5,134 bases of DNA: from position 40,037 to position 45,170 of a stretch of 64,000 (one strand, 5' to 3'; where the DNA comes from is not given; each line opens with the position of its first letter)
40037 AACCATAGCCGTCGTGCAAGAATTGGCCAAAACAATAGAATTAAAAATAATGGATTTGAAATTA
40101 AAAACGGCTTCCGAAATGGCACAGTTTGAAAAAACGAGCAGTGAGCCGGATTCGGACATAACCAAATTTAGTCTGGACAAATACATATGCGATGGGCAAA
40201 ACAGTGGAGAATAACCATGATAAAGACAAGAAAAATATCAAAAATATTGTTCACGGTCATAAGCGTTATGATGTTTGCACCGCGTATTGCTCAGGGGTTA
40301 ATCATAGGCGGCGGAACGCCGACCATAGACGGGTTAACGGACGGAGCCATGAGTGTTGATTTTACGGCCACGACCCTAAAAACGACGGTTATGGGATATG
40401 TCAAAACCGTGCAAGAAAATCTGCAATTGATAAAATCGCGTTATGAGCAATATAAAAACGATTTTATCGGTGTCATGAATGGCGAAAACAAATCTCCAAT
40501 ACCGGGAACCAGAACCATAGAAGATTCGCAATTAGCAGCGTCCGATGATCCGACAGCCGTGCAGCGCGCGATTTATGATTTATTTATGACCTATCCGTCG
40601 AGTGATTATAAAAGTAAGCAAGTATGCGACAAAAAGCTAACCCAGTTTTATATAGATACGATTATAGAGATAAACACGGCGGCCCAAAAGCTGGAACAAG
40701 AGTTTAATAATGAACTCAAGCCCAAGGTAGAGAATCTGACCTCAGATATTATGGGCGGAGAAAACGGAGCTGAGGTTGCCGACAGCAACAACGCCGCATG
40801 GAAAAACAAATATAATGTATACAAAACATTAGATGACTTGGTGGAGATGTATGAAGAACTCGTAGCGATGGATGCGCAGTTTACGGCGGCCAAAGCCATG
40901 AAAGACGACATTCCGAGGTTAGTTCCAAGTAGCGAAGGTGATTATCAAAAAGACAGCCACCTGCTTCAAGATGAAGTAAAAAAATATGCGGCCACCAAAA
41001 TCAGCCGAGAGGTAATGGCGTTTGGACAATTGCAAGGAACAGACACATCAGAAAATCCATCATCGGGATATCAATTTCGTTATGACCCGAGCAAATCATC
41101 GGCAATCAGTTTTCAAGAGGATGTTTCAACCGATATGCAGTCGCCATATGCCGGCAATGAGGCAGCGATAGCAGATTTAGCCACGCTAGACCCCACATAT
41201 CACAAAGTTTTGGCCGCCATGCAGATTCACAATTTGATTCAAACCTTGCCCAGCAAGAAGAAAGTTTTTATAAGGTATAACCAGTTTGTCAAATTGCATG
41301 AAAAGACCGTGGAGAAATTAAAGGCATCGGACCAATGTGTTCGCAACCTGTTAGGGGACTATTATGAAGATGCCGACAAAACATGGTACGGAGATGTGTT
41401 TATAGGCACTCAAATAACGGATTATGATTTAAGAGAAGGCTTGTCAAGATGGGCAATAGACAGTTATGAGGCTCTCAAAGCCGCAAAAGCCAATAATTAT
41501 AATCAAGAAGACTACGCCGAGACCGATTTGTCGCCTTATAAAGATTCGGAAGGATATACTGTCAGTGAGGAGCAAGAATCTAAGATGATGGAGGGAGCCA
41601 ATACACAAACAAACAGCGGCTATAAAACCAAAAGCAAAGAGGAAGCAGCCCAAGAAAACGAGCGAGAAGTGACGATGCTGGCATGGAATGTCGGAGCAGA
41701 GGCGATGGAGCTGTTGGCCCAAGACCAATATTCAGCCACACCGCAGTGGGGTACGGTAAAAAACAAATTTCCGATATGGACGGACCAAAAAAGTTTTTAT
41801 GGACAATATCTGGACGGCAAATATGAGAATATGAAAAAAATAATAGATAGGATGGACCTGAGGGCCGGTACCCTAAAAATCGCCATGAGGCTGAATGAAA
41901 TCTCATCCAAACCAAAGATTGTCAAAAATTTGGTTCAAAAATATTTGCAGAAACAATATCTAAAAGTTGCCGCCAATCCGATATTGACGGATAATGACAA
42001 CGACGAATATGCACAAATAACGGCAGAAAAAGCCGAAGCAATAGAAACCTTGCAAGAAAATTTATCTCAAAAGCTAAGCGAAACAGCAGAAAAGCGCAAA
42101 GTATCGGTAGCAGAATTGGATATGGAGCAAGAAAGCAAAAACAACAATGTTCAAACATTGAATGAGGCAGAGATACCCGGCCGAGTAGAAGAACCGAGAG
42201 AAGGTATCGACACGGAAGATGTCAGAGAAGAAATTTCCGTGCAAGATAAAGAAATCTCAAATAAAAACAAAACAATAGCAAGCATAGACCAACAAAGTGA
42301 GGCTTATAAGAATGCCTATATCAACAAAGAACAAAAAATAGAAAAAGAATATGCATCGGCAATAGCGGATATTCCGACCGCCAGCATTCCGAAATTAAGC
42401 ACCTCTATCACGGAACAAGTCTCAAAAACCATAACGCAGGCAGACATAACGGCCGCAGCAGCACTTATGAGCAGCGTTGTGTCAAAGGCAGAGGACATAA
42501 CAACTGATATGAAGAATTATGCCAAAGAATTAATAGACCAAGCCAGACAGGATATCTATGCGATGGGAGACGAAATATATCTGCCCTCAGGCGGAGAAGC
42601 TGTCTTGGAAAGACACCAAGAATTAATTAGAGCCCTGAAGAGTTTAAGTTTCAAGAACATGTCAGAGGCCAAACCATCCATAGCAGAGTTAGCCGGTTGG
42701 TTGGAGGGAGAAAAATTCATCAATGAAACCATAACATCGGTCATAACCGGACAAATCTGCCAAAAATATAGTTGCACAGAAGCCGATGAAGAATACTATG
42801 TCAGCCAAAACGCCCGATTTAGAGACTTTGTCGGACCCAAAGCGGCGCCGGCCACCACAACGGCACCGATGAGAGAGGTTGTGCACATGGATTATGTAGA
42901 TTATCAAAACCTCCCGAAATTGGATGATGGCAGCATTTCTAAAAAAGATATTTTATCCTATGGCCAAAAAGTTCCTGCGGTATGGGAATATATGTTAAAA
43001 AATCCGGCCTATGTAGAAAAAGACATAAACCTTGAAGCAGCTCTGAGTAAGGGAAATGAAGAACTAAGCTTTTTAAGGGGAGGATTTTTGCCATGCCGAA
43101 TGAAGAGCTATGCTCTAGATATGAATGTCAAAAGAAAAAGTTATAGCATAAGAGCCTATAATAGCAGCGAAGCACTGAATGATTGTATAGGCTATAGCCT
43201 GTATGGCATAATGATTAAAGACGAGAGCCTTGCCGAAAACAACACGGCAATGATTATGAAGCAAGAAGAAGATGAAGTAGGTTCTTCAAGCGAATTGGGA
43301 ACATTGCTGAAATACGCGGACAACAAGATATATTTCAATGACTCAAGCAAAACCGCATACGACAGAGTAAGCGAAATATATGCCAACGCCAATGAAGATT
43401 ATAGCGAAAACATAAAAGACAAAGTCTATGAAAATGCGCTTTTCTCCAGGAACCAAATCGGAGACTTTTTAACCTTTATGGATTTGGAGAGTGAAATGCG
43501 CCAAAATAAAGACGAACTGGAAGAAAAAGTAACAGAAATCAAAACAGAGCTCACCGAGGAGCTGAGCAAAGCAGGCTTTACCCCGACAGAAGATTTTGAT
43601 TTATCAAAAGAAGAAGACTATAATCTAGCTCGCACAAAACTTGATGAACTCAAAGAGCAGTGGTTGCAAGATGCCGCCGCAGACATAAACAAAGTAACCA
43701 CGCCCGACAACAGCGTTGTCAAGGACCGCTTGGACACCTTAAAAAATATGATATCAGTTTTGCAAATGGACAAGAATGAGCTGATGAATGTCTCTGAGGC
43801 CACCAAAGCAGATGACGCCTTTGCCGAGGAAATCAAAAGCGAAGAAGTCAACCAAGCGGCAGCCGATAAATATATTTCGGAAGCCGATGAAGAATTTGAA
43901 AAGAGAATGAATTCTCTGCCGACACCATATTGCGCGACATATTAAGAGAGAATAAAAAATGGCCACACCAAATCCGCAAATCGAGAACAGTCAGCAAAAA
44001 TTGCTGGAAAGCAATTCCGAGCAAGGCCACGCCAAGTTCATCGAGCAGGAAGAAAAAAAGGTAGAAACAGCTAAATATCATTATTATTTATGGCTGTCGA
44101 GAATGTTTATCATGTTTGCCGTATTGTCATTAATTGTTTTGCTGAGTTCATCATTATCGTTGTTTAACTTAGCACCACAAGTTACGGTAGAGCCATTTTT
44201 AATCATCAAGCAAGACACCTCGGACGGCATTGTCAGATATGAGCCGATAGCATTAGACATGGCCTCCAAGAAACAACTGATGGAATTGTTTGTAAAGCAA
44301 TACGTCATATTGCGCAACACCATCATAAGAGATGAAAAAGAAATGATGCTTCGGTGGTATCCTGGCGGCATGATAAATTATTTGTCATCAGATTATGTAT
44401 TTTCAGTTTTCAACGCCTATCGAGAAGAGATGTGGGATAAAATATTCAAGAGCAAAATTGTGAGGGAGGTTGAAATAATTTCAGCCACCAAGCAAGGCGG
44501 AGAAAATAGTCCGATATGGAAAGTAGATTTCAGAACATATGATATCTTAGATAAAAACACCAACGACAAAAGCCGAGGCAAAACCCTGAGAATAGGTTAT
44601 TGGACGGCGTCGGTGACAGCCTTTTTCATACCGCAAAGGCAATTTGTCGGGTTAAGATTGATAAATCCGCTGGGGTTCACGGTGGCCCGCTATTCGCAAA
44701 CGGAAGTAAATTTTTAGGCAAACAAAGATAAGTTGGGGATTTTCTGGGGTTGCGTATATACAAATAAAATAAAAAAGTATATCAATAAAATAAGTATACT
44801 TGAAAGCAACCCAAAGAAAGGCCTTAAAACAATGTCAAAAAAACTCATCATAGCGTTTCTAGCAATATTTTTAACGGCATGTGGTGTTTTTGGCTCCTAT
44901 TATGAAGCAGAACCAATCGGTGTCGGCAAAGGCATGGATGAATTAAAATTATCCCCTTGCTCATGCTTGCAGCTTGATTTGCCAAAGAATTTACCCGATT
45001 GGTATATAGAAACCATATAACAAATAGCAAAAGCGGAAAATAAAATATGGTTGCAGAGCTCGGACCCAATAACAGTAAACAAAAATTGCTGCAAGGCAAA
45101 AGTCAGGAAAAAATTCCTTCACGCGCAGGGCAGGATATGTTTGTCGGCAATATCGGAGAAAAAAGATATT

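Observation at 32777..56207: Single ~23-kb VirB-type T4SS operon combining Rickettsiales-like signatures with novel content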

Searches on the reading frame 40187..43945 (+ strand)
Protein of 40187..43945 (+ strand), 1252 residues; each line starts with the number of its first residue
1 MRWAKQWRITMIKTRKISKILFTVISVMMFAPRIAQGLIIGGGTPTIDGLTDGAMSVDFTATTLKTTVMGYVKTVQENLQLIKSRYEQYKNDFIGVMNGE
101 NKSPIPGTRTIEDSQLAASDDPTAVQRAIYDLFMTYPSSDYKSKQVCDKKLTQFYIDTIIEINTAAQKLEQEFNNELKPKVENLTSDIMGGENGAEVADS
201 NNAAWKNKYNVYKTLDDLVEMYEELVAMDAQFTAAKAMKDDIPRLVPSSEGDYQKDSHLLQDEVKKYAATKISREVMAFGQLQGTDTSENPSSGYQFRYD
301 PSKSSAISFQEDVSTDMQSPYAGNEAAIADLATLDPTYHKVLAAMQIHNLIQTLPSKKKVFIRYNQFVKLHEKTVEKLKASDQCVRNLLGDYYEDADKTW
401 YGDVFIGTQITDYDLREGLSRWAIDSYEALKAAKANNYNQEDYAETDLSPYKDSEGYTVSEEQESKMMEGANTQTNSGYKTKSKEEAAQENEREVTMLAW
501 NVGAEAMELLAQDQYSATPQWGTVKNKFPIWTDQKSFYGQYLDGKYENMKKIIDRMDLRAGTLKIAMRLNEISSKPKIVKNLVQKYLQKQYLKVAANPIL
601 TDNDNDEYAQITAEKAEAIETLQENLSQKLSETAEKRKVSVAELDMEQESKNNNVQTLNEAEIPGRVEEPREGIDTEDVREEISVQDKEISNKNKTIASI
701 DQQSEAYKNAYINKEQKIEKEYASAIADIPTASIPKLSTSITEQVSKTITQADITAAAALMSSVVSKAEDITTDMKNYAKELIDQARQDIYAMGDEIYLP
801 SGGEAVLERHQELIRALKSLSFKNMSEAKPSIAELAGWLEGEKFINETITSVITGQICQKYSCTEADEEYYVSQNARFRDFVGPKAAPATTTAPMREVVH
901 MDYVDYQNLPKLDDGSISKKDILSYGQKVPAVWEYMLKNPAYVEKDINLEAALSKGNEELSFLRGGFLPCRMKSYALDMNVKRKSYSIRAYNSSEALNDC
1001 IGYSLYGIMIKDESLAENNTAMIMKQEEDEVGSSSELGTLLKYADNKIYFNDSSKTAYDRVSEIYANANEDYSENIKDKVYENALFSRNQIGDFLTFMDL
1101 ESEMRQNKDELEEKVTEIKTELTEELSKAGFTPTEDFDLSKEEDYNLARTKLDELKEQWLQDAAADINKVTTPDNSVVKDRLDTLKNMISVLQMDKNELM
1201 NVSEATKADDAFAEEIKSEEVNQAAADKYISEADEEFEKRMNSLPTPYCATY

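Call 4: search_protein_families(library=pfam, proteins=[window:40187-43945:+], max_evalue=0.01)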
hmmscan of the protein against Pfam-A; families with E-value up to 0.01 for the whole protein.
window:40187-43945:+ (1252 aa): 0 families

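Call 9: search_protein_families(library=ncbifam, proteins=[window:40187-43945:+], max_evalue=0.01)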
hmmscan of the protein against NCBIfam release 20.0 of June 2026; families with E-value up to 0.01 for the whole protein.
window:40187-43945:+ (1252 aa): 0 families

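Call 57: find_homologous_proteins(query=window:40187-43945:+, max_evalue=0.001)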
Query window:40187-43945:+ (1252 aa): 15 proteins with E <= 0.001 among 8000 candidates.
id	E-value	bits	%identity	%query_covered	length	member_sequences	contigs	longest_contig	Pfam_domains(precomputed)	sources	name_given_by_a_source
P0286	0.0e+0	2712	100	99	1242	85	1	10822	-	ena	-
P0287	0.0e+0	2159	79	98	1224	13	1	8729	-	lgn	-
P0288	0.0e+0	1360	50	99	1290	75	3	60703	-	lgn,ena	-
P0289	0.0e+0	1110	46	99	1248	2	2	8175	-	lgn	-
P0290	0.0e+0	1104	45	99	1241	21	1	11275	-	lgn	-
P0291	0.0e+0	1077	44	99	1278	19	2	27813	-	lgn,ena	-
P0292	0.0e+0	1072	44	99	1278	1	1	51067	-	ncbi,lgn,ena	-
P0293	0.0e+0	1042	44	98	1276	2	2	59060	-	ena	-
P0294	0.0e+0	1025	42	99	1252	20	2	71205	-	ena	-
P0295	3.4e-298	1011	42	98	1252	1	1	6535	-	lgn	-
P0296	3.8e-296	1004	41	99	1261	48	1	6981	-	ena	-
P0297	9.5e-288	976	41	99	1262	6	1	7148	-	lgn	-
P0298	8.8e-278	943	40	97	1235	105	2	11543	-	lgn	-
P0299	7.2e-266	904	39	98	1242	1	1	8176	-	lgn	-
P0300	1.4e-257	876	37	96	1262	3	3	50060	-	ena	-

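Call 83: predict_structure(alignment_id=A2)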
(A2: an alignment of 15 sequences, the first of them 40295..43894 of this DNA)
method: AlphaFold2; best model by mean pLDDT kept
length: 1200 residues; sequences in the alignment: 15
mean_pLDDT: 64.1   pTM: 0.34
mean pLDDT of the five models: 64.1, 63.3, 60.7, 60.1, 59.5
residues with pLDDT >= 90: 103; 70-90: 472; 50-70: 250; < 50: 375
segments of 3 or more residues with pLDDT < 50: 1-108, 148-173, 205-286, 400-450, 493-496, 854-885, 887-894, 899-911, 927-930, 978-981, 992-996, 1027-1052, 1197-1200
pLDDT, mean of each block of 10 residues (from residue 1): 26 30 31 38 41 35 32 30 38 35 45 61 61 62 55 38 38 51 59 57 46 32 26 31 33 33 31 29 47 74 83 84 83 82 83 82 73 69 87 73 33 30 34 36 38 59 77 75 78 52 85 89 91 89 89 88 67 69 84 88 90 89 75 66 90 91 88 82 73 64 78 79 89 91 94 83 83 94 90 88 87 87 86 74 89 45 34 43 48 50 39 61 51 70 63 62 69 65 64 49 65 64 49 38 34 74 84 82 84 79 86 89 88 80 78 77 54 55 61 51
secondary structure, 60 per line:
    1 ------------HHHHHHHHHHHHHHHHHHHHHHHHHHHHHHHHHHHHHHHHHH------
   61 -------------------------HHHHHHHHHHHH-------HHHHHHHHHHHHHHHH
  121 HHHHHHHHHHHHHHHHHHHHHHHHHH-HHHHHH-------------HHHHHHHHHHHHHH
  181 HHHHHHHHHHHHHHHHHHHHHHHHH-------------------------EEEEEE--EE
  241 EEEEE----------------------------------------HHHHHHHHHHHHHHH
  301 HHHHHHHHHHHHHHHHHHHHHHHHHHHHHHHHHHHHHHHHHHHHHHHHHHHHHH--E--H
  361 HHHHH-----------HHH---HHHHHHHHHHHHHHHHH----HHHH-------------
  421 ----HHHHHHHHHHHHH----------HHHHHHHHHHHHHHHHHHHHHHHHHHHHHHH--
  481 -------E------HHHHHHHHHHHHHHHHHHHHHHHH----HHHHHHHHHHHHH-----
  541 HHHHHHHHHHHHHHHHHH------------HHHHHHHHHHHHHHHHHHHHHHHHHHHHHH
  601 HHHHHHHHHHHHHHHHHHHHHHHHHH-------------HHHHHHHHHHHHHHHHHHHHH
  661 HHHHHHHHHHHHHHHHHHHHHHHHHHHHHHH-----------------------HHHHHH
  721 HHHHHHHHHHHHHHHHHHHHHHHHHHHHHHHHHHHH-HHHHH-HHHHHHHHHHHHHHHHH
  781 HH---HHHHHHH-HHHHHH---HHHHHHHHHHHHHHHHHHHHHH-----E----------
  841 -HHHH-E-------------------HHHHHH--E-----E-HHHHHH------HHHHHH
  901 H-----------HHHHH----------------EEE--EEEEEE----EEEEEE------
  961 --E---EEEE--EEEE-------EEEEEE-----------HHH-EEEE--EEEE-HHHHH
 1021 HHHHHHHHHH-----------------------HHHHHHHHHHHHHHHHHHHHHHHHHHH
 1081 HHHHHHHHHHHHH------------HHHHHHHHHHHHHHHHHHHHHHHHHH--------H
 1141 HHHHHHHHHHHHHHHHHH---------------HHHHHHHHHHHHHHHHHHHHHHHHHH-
elements in order (helices of 4 or more, strands of 3 or more residues): H13-54 H86-97 H105-146 H148-153 H167-205 E231-236 E239-245 H286-354 H360-365 H383-399 H404-407 H425-437 H448-478 H495-518 H523-535 H541-558 H571-626 H640-691 H715-756 H758-762 H764-782 H786-792 H794-799 H803-824 H842-845 H867-872 H883-888 H895-901 H913-917 E934-936 E939-944 E949-954 E967-970 E973-976 E984-989 E1005-1008 E1011-1014 H1016-1030 H1054-1093 H1106-1131 H1140-1158 H1174-1199

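Call 86: fold_search(model_id=the predicted structure, library=pdb)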
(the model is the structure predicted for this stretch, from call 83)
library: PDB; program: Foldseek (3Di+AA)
matches with E <= 10: 308; with E <= 0.001: 0
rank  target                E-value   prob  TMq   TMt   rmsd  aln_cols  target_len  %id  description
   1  8bwy_A                1.8e-01  0.07  0.06  0.03  56.7       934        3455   13  In situ outer dynein arm from Chlamydomonas reinhardtii in a pre-power stroke state (released 2023-05-10)
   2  7qcd_B                2.0e-01  0.06  0.05  0.05  115.5       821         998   14  CryoEM structure of the Smc5/6-holocomplex (composite structure) (released 2022-09-21)
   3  6zyw_A                2.1e-01  0.06  0.06  0.03  56.6       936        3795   13  Outer Dynein Arm-Shulin complex - overall structure (Tetrahymena thermophila) (released 2021-01-20)
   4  7yqh_B                2.4e-01  0.06  0.05  0.06  108.8       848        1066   13  Cryo-EM structure of 8-subunit Smc5/6 (released 2024-01-31)
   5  9e5c_6c               2.4e-01  0.06  0.06  0.02  65.8       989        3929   10  Cryo-EM structure of 96 nm repeat of microtubule doublet from T. brucei flagellum (released 2025-03-12)
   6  2efl                  2.5e-01  0.92  0.12  0.35  18.1       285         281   13  Crystal structure of the EFC domain of formin-binding protein 17 (released 2007-05-29)
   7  9e5c_7b               3.3e-01  0.04  0.06  0.03  62.8       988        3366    9  Cryo-EM structure of 96 nm repeat of microtubule doublet from T. brucei flagellum (released 2025-03-12)
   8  7n6g_3N               3.8e-01  0.18  0.07  0.17  49.0       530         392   11  C1 of central pair (released 2022-05-18)
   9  2efk                  3.9e-01  0.87  0.11  0.33  10.6       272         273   10  Crystal structure of the EFC domain of Cdc42-interacting protein 4 (released 2007-05-29)
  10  6r1j_J                3.9e-01  0.80  0.09  0.32  19.3       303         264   12  Structure of the soluble AhlC triple head mutant of the tripartite alpha-pore forming toxin, AHL, from Aeromonas hydro (released 2019-07-10)
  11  8i4x_B                4.1e-01  0.06  0.05  0.06  107.2       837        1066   14  Cryo-EM structure of 5-subunit Smc5/6 (released 2024-06-26)
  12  7n6g_3V               5.1e-01  0.23  0.07  0.19  53.6       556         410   10  C1 of central pair (released 2022-05-18)
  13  6yvu_B                5.1e-01  0.05  0.05  0.05  74.1       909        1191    9  Condensin complex from S.cerevisiae ATP-free apo non-engaged state (released 2020-07-15)
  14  9qe0_A                5.6e-01  0.03  0.05  0.05  86.0      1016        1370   11  Neobacillus vireti Wadjet-II JetABC dimer (released 2025-06-25)
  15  9e5c_7f               5.8e-01  0.03  0.05  0.02  64.4       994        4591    9  Cryo-EM structure of 96 nm repeat of microtubule doublet from T. brucei flagellum (released 2025-03-12)
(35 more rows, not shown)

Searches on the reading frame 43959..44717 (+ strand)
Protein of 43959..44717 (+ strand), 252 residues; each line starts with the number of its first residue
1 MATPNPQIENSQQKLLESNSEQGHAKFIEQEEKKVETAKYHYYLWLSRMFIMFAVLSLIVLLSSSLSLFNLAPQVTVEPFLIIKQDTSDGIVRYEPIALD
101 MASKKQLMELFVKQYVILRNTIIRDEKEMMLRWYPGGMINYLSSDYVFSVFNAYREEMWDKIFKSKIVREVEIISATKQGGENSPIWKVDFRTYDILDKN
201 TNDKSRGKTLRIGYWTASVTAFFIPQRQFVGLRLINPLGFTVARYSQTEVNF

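Call 4: search_protein_families(library=pfam, proteins=[window:43959-44717:+], max_evalue=0.01)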
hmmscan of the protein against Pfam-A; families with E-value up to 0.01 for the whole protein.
window:43959-44717:+ (252 aa): 1 family
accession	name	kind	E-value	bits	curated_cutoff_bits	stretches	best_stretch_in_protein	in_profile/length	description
PF04335.19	VirB8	-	7.3e-13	49.3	23.2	1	48-249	18-212/213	VirB8 protein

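Call 9: search_protein_families(library=ncbifam, proteins=[window:43959-44717:+], max_evalue=0.01)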
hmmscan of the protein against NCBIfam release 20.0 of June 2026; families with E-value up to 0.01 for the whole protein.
window:43959-44717:+ (252 aa): 0 families

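Call 22: search_solved_structures(query=window:43959-44717:+, max_evalue=10)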
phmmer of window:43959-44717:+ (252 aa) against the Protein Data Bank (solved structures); distinct sequences matched with E-value up to 10: 8.
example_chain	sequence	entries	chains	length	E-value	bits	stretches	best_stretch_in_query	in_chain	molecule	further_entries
4mei_A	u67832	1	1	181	0.0023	20.6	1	202-246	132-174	VirB8 protein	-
4lso_A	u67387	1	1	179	0.0091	18.7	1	206-246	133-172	Type IV secretion system protein virB8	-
4kz1_A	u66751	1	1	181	0.0091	18.7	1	210-246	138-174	VirB8 protein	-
4aky_A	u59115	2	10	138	0.018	17.8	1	110-245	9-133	TYPE IV SECRETION SYSTEM PROTEIN VIRB8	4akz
2bhm_A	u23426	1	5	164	0.019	17.7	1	110-246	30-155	TYPE IV SECRETION SYSTEM PROTEIN VIRB8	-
5jbs_A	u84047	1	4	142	0.025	17.3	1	111-246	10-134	Type IV secretion system protein virB8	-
6een_D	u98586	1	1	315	1.4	11.6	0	62-123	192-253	Designer Pentatricopeptide Protein dPPR10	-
8f5h_A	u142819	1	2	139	3.3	10.3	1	155-192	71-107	S2hlx_EX_19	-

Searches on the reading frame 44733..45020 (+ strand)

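Call 4: search_protein_families(library=pfam, proteins=[window:44733-45020:+], max_evalue=0.01)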
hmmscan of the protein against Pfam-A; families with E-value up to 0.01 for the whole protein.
window:44733-45020:+ (95 aa): 0 families

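Call 9: search_protein_families(library=ncbifam, proteins=[window:44733-45020:+], max_evalue=0.01)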
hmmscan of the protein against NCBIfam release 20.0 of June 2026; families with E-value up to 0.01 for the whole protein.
window:44733-45020:+ (95 aa): 1 family
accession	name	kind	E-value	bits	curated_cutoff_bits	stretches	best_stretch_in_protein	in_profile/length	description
NF047847.2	SS_mature_LptM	equivalog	0.0095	16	27.7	0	34-51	1-21/31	LPS translocon maturation chaperone LptM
